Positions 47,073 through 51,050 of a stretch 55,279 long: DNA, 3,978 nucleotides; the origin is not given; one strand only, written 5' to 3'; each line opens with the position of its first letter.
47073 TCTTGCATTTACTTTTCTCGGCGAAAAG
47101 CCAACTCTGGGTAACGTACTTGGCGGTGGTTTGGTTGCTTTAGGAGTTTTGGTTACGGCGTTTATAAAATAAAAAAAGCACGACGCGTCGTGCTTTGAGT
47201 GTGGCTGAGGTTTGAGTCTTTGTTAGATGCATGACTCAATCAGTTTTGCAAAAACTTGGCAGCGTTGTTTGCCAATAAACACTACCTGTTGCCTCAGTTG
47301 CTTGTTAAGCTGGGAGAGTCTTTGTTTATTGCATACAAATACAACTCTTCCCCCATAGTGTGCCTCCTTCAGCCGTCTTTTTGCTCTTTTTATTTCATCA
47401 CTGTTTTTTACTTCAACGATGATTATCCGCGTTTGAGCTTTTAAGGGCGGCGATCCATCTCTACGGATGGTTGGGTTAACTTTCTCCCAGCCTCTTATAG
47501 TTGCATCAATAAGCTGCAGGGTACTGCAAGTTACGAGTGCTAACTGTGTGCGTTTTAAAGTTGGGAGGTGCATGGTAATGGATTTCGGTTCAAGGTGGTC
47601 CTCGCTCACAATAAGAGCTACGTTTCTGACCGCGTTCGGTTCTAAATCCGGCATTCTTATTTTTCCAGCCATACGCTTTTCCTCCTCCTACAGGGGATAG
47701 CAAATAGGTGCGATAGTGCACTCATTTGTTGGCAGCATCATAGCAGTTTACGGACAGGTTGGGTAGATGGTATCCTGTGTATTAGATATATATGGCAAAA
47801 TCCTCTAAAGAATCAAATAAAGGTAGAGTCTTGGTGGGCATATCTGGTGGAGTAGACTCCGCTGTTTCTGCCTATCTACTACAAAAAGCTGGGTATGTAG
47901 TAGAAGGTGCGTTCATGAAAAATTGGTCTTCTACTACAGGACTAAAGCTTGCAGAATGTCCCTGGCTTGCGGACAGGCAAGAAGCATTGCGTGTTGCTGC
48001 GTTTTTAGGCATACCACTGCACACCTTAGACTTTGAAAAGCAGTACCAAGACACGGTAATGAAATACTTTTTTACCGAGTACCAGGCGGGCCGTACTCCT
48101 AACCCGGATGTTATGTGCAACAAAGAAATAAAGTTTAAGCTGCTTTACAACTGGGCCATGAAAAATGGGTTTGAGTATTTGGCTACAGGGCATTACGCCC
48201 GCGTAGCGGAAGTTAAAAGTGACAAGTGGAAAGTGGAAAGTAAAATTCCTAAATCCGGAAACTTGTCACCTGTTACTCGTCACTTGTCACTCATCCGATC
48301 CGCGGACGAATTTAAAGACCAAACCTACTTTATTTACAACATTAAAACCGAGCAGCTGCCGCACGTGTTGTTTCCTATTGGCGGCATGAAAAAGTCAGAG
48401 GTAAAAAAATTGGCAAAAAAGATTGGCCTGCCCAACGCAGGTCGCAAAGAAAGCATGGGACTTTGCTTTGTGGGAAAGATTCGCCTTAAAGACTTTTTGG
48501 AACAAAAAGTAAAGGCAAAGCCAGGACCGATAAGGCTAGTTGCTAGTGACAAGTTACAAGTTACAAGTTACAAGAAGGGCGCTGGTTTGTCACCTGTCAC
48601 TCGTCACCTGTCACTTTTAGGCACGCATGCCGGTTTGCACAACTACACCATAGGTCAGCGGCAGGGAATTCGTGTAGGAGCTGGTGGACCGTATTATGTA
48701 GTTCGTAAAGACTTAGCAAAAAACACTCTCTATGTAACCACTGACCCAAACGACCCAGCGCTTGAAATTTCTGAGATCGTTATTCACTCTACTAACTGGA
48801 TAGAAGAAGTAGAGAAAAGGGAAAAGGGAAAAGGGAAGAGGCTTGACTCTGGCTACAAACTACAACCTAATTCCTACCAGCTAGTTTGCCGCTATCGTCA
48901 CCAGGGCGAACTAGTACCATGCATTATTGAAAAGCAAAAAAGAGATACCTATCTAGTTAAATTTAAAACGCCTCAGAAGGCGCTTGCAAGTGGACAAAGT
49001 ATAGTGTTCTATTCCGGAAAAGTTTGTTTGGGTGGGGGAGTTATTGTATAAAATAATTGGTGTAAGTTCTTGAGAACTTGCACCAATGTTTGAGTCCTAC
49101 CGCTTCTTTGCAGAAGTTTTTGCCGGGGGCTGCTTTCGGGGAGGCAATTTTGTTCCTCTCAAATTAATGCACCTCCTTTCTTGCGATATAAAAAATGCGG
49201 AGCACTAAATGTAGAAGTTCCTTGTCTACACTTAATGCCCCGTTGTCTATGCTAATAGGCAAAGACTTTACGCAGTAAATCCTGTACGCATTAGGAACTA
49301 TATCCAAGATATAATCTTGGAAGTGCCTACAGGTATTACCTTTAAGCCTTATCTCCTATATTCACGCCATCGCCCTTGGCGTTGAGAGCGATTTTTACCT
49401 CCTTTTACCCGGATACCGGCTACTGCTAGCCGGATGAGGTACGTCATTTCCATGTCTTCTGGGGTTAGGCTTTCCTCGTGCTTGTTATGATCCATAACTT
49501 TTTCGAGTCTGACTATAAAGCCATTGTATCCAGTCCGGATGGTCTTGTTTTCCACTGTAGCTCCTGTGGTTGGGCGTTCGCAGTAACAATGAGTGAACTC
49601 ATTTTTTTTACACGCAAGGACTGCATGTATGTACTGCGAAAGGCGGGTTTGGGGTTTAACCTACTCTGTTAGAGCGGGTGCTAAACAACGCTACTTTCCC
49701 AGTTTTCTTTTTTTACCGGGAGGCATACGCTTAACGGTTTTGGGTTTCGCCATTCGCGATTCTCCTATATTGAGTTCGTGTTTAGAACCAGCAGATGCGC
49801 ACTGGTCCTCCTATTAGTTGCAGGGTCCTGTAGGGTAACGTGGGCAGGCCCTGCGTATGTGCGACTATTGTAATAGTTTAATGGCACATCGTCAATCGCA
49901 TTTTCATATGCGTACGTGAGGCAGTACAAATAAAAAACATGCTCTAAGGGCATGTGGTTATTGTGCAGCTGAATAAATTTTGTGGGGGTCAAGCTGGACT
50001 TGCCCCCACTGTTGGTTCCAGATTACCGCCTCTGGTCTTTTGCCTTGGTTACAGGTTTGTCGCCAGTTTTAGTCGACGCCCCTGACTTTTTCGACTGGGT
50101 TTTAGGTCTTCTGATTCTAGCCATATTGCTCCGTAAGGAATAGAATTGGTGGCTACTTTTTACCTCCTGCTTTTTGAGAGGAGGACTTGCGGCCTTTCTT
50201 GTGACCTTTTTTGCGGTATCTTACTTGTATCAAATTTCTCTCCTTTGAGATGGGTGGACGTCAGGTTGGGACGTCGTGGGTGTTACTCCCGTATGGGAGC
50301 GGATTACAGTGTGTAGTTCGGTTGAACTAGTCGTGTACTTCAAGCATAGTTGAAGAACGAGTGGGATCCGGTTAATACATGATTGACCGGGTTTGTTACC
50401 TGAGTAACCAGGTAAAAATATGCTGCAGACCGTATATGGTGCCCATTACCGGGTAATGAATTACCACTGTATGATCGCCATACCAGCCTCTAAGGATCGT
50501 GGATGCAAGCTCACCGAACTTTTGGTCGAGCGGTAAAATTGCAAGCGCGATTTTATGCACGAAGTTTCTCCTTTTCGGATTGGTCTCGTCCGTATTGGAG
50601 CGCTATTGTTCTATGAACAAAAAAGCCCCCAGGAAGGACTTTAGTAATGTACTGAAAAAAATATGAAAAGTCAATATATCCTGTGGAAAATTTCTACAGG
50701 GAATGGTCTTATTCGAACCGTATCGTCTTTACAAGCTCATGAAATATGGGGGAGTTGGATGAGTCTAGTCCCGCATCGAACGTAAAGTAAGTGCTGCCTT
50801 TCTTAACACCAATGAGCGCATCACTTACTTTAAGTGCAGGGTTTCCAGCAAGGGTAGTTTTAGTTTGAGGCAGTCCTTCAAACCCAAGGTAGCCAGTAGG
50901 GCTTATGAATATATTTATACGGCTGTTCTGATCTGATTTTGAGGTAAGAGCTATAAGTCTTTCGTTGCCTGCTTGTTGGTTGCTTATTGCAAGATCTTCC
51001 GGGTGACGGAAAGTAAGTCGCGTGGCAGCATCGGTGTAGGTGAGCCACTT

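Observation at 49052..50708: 1.65-kb ORF-poor region reads as a minus-strand operon of SD-preceded micro-ORFs encoding four Lys/Arg-rich 20-33 aa peptides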

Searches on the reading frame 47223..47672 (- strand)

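Call 10: search_protein_families(library=pfam, proteins=[window:47223-47672:-], max_evalue=1)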
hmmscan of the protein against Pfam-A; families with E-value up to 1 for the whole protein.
window:47223-47672:- (149 aa): 1 family
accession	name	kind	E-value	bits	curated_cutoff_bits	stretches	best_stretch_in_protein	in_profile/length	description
PF03744.18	BioW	-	0.049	13.6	25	1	102-133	206-239/239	6-carboxyhexanoate--CoA ligase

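Call 71: search_protein_families(library=phrogs, proteins=[window:47223-47672:-], max_evalue=0.1)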
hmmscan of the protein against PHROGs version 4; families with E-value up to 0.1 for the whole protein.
window:47223-47672:- (149 aa): 0 families

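Call 72: search_protein_families(library=padloc, proteins=[window:47223-47672:-], max_evalue=0.1)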
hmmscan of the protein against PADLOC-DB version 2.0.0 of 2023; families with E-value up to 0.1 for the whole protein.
window:47223-47672:- (149 aa): 0 families

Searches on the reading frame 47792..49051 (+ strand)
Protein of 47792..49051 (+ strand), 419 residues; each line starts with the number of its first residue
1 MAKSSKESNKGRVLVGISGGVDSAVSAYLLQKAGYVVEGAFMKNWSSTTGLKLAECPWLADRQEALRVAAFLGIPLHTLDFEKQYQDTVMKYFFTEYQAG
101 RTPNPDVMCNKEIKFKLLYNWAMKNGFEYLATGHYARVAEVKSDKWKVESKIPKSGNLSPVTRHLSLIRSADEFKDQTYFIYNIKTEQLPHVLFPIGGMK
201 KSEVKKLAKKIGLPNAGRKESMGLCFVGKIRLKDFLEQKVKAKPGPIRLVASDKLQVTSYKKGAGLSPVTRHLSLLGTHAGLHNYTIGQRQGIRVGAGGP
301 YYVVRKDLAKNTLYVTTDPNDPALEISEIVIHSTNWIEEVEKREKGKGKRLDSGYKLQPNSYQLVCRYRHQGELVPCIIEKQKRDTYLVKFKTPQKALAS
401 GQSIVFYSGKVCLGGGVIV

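Call 11: find_related_loci(query=window:47792-49051:+, collection=genome_contigs, flank=6000)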
Query window:47792-49051:+ (419 aa) in genome_contigs; peptide patterns used: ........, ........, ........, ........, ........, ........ (x = any residue, [..] = any of these).
600 stretches matched a pattern (row limit reached: there are more); 597 encode a relative of the query (tblastn E <= 1e-3); the best 80 are kept; 80 distinct loci.
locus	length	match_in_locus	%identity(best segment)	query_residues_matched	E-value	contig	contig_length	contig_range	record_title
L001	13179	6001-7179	61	2-419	4e-166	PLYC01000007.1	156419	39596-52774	MAG: Candidatus Doudnabacteria bacterium isolate palsa_1336 73.20120700_P3D.308_contig_20109, whole genome shotgun seque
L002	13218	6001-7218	62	12-412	6e-161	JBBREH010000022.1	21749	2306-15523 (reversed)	MAG: Candidatus Doudnabacteria bacterium isolate Co_metawrap_2493 Cmw_2493_k141_28430100_length_21749_cov_32.9882, whole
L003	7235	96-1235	59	12-419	2e-160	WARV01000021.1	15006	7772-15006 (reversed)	MAG: Patescibacteria group bacterium isolate AMAZON01 genome_21, whole genome shotgun sequence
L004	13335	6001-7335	58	10-413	8e-159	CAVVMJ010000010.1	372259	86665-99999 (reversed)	MAG: uncultured bacterium isolate MFD03726.bin.1.241 genome assembly, contig: contig_93273, whole genome shotgun sequenc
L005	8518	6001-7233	58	10-408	2e-154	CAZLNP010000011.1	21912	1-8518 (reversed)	MAG TPA_asm: uncultured Candidatus Saccharibacteria bacterium isolate SRP286056_co2_291 genome assembly, contig: NODE_35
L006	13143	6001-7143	59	1-419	4e-154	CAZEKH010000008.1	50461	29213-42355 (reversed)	MAG TPA_asm: uncultured Candidatus Saccharibacteria bacterium isolate SRP292972_co3_39 genome assembly, contig: NODE_531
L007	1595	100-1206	60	10-418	4e-168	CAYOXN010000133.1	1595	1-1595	MAG TPA_asm: uncultured Candidatus Saccharibacteria bacterium isolate SRP286056_co1_736 genome assembly, contig: NODE_16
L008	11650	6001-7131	57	12-418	2e-150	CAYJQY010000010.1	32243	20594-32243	MAG TPA_asm: uncultured Candidatus Saccharibacteria bacterium isolate ERP125453_co1_47 genome assembly, contig: NODE_112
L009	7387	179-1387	54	3-408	2e-142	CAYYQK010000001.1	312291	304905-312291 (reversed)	MAG TPA_asm: uncultured Candidatus Saccharibacteria bacterium isolate binchicken_co326_164 genome assembly, contig: NODE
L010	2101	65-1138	56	12-419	7e-137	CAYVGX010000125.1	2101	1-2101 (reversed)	MAG TPA_asm: uncultured Candidatus Saccharibacteria bacterium isolate SRP135725_co1_95 genome assembly, contig: NODE_109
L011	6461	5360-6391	55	13-418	3e-128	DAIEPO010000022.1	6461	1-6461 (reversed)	MAG TPA_asm: bacterium isolate clean1170 NODE_22_length_6461_cov_3.513471, whole genome shotgun sequence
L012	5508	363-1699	68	1-419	2e-110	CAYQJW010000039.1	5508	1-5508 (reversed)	MAG TPA_asm: uncultured Candidatus Saccharibacteria bacterium isolate SRP286056_co1_433 genome assembly, contig: NODE_21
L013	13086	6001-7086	41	7-418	1e-90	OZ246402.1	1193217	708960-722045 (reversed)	MAG: uncultured Candidatus Saccharibacteria bacterium isolate SRP286056_co1_47 genome assembly, chromosome: 1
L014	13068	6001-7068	40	6-418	3e-90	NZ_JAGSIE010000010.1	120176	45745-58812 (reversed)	Allobacillus saliphilus strain SKP8-2 Scaffold5_1, whole genome shotgun sequence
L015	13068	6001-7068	39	5-418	3e-90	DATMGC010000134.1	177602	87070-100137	MAG TPA_asm: Ureibacillus sp. isolate SMAG_U13479 k141_164554, whole genome shotgun sequence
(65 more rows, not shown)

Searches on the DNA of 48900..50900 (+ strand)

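Call 4: search_rna_families(source=window, start=48900, end=50900, threshold=evalue, max_evalue=10, show_alignments=2)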
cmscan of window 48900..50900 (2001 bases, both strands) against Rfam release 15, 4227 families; matches with E-value up to 10: 1.
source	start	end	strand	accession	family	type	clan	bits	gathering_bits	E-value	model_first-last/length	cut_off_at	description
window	49658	49696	-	RF02914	DUF805b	Cis-reg;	CL00115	11.9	35.6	7.8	1-35/35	no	DUF805b RNA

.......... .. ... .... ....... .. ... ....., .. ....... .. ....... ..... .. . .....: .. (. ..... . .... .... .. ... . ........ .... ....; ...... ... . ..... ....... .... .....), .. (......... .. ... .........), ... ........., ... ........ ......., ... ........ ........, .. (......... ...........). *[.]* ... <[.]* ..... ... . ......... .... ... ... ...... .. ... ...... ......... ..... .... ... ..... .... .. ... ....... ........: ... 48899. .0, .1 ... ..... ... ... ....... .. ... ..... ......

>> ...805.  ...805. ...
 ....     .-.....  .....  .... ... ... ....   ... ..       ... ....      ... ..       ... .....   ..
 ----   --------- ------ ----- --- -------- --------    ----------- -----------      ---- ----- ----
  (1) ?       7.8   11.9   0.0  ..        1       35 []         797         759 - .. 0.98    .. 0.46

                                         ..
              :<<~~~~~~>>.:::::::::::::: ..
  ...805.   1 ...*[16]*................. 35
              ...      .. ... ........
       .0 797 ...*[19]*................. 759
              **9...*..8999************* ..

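Call 16: search_dna_similar(query=window:49052-50708:+, collection=phages, mode=distant, max_evalue=0.01)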
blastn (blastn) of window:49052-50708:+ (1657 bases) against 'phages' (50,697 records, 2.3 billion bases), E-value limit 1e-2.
No match.

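Call 17: search_dna_similar(query=window:49052-50708:+, collection=plasmids, mode=distant, max_evalue=0.01)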
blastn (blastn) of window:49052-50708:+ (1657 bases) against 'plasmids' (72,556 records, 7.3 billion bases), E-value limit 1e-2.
No match.

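Call 87: build_rna_model(alignment_id=A6, structure=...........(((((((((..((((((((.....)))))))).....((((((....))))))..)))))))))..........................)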
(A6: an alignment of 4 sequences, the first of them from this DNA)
Model R1 built from alignment A6 (4 sequences, 101 columns); structure: as given.
model positions 99; base pairs 23; branch points 1; effective number of sequences 2.11; information 0.59 bits per position. Calibrated on 0.2 Mb of random sequence (short: E-values are rough).
structure used (alignment columns):
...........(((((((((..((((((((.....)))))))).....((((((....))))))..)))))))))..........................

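Call 88: search_with_rna_model(model_id=R1, sources=[window, L083, L084, L085, L086, L092, L095, L001, L002, L003, L004, L005, L006, L007, L008, L009, L010, L011, L012, L013, L087, L093], max_evalue=1, make_alignment=true, show_alignments=4)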
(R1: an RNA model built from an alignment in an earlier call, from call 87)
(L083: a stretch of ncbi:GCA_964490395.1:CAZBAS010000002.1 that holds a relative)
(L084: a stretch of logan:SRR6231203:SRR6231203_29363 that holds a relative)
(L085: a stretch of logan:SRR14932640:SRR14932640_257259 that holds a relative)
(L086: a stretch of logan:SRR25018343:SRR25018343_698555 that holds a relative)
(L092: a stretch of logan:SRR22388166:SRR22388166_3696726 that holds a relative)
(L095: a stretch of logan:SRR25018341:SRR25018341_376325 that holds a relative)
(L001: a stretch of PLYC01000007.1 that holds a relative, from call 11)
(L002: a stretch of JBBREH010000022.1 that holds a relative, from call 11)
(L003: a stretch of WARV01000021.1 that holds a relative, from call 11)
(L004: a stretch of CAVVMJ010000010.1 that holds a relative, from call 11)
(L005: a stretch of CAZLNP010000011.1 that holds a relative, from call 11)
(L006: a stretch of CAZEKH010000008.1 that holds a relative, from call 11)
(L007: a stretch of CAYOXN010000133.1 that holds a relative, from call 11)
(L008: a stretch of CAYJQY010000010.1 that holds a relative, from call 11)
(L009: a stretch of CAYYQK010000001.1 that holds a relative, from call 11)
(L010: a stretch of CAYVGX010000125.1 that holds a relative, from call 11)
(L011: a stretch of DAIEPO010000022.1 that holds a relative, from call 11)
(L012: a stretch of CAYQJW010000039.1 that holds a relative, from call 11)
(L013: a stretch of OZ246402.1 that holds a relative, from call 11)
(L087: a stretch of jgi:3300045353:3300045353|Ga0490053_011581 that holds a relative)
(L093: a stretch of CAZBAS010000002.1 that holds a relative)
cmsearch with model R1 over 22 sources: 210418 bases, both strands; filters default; matches with E-value up to 1: 5.
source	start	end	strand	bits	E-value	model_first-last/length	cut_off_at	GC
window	49553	49651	-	106.6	1.2e-27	1-99/99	no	0.47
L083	7557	7657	+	93.9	5.1e-24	1-99/99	no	0.44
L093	866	966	+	93.9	5.1e-24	1-99/99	no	0.44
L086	1615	1713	+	93.2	8.2e-24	1-99/99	no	0.42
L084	5638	5732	+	54.7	8.7e-13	1-99/99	no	0.54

Alignment A7: 5 matches aligned to the model, 101 columns, each read 5' to 3' on its own strand. Consensus structure (alignment columns), stored with it:
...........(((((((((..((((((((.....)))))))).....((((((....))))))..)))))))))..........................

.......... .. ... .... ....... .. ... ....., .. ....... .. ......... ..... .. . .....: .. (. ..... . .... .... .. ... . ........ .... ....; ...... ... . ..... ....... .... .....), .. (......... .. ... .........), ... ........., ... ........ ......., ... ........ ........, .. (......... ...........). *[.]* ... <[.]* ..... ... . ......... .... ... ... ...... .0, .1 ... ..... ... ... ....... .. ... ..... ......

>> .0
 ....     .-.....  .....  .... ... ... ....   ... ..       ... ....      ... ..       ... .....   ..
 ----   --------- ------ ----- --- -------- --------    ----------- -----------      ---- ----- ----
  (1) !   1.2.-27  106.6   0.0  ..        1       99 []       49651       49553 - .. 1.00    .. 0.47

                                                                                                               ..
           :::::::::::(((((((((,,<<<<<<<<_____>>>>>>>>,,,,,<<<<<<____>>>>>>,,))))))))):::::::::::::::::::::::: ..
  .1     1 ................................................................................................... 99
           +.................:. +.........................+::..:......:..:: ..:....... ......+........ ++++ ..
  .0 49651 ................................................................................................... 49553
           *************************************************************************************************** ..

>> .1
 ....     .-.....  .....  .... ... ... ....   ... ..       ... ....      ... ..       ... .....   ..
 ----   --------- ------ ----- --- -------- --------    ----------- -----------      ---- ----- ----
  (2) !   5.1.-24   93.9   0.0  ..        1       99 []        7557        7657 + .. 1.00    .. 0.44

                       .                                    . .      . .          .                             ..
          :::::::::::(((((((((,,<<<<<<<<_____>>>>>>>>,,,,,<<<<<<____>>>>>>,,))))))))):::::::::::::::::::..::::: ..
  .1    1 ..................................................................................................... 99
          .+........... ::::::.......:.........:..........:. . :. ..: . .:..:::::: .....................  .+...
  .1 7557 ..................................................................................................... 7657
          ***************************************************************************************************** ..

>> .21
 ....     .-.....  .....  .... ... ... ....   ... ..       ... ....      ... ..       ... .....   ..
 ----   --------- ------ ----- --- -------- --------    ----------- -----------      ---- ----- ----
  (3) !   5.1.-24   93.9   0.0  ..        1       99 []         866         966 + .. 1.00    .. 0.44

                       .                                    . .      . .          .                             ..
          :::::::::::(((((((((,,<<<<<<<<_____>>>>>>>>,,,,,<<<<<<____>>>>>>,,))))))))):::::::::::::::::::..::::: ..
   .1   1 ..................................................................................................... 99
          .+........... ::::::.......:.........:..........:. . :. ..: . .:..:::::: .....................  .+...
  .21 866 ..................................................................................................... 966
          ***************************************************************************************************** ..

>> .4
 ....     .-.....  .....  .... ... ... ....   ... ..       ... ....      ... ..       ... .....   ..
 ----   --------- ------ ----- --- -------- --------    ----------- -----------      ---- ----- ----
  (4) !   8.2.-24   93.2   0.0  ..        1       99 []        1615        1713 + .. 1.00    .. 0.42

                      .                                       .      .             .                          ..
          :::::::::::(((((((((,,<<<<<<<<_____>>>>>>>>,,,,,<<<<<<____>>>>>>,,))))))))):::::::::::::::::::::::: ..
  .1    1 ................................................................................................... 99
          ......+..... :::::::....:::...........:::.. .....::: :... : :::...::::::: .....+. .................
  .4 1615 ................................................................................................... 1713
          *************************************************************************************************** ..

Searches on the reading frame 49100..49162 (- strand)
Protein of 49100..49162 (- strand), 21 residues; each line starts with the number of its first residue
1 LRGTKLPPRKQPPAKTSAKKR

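Call 29: search_protein_families(library=ncbifam, proteins=[window:49100-49162:-], max_evalue=10)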
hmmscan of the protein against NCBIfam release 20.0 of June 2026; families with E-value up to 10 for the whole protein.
seq(21 aa): 0 families

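Call 30: search_protein_families(library=pfam, proteins=[window:49100-49162:-], max_evalue=10)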
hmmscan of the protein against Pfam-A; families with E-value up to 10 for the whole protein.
seq(21 aa): 0 families

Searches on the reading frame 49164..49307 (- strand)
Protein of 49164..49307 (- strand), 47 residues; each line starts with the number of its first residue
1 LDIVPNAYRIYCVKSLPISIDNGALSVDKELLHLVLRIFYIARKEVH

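Call 10: search_protein_families(library=pfam, proteins=[window:49164-49307:-], max_evalue=1)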
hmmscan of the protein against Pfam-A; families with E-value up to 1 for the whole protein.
window:49164-49307:- (47 aa): 0 families

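Call 71: search_protein_families(library=phrogs, proteins=[window:49164-49307:-], max_evalue=0.1)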
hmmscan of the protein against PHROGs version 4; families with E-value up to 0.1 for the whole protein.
window:49164-49307:- (47 aa): 0 families

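Call 72: search_protein_families(library=padloc, proteins=[window:49164-49307:-], max_evalue=0.1)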
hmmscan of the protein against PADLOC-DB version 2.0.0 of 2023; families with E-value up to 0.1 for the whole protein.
window:49164-49307:- (47 aa): 0 families

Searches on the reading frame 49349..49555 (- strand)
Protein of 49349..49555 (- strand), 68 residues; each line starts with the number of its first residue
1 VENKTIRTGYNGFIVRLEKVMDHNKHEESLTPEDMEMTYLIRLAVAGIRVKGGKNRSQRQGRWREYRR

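Call 10: search_protein_families(library=pfam, proteins=[window:49349-49555:-], max_evalue=1)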
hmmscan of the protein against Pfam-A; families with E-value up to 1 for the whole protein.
window:49349-49555:- (68 aa): 0 families

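Call 29: search_protein_families(library=ncbifam, proteins=[window:49349-49555:-], max_evalue=10)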
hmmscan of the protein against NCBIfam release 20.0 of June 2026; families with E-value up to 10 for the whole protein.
window:49349-49555:- (68 aa): 0 families

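Call 53: search_protein_representatives(protein=window:49349-49555:-)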
Query: 68 residues. Proteins with E-value up to 0.001 (for the whole library): 2; up to 1e-10: 1; up to 1e-30: 1. The best 2 are listed.
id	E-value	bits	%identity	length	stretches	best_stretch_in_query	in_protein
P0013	8.1e-39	145.8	100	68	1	1-68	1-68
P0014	2.8e-05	40.2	-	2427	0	-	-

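Call 54: find_encoding_contigs(protein=window:49349-49555:-, flank=3000, max_places=10)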
Protein window:49349-49555:- (68 aa): 1 contig read that carries it; 1 place shown.
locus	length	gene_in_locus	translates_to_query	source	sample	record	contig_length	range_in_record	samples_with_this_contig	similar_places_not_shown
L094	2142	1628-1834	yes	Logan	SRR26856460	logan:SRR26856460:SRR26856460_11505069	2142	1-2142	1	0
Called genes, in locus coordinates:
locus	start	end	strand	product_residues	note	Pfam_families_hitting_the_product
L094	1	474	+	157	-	?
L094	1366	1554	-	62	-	-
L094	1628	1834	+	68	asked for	-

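Call 71: search_protein_families(library=phrogs, proteins=[window:49349-49555:-], max_evalue=0.1)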
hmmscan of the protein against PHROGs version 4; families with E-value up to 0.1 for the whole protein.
window:49349-49555:- (68 aa): 0 families

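Call 72: search_protein_families(library=padloc, proteins=[window:49349-49555:-], max_evalue=0.1)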
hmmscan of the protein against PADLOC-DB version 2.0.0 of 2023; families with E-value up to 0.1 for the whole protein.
window:49349-49555:- (68 aa): 0 families
